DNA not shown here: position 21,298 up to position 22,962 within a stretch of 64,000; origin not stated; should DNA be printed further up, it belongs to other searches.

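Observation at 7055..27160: Fifteen tandem beta-helix modules with a conserved cap and a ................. closing motif; they are diverged, not recent copies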

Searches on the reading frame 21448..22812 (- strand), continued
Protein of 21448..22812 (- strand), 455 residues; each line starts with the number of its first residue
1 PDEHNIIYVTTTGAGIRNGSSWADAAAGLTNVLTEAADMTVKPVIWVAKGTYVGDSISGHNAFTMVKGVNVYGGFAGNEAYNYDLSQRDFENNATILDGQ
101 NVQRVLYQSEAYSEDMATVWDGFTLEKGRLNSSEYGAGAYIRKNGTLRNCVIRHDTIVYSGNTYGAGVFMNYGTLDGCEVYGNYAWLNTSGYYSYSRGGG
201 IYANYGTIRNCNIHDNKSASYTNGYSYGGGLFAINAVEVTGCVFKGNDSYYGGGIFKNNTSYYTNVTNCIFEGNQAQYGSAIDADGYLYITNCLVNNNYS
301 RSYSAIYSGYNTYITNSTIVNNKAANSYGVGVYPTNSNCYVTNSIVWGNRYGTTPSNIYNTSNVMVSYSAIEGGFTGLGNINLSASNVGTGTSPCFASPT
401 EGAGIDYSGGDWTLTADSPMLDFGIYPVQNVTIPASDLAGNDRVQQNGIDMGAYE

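Call 52: list_cluster_members(proteins=[P0122, P0123, P0124, P0125, P0139, P0136])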
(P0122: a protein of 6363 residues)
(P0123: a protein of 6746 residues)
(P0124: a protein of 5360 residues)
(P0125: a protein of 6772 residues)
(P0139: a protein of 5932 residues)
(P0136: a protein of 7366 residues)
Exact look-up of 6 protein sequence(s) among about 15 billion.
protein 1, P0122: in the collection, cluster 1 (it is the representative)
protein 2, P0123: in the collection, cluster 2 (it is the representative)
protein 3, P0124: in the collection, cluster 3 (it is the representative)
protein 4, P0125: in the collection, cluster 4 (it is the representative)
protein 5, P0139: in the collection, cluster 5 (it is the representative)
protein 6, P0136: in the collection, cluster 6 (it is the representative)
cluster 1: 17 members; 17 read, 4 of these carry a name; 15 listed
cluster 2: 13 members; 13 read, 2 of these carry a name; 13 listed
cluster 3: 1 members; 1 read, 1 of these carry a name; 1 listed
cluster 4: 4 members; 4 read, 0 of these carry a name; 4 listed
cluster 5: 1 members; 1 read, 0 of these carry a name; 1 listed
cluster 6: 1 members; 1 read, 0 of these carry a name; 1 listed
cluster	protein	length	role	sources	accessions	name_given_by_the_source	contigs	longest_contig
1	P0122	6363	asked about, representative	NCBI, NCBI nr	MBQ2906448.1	MAG: right-handed parallel beta-helix repeat-containing protein [Bacteroidales bacterium] | right-handed parallel beta-helix repeat-containing protein [Bacteroidales bacterium]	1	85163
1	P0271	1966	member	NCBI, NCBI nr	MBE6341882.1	MAG: right-handed parallel beta-helix repeat-containing protein, partial ... | right-handed parallel beta-helix repeat-containing protein [Lentimicrobiaceae bacterium]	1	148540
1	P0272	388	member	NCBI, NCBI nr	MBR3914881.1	MAG: hypothetical protein IKJ64_04080, partial [Bacteroidales bacterium] | hypothetical protein [Bacteroidales bacterium]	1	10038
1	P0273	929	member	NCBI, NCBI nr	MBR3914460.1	MAG: hypothetical protein IKJ64_01935, partial [Bacteroidales bacterium] | hypothetical protein [Bacteroidales bacterium]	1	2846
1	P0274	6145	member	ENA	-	-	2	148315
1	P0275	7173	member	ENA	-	-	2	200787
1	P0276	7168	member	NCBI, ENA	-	-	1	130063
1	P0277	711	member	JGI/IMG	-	-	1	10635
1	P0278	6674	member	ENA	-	-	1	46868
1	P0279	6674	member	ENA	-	-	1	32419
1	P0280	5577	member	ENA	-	-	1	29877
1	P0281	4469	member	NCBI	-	-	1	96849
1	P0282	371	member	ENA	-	-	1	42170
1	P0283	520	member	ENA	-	-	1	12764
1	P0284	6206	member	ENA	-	-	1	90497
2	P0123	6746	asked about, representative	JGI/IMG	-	-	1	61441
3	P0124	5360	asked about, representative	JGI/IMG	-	hypothetical protein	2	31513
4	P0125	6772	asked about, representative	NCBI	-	-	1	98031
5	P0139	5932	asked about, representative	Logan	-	-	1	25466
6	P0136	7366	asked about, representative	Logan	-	-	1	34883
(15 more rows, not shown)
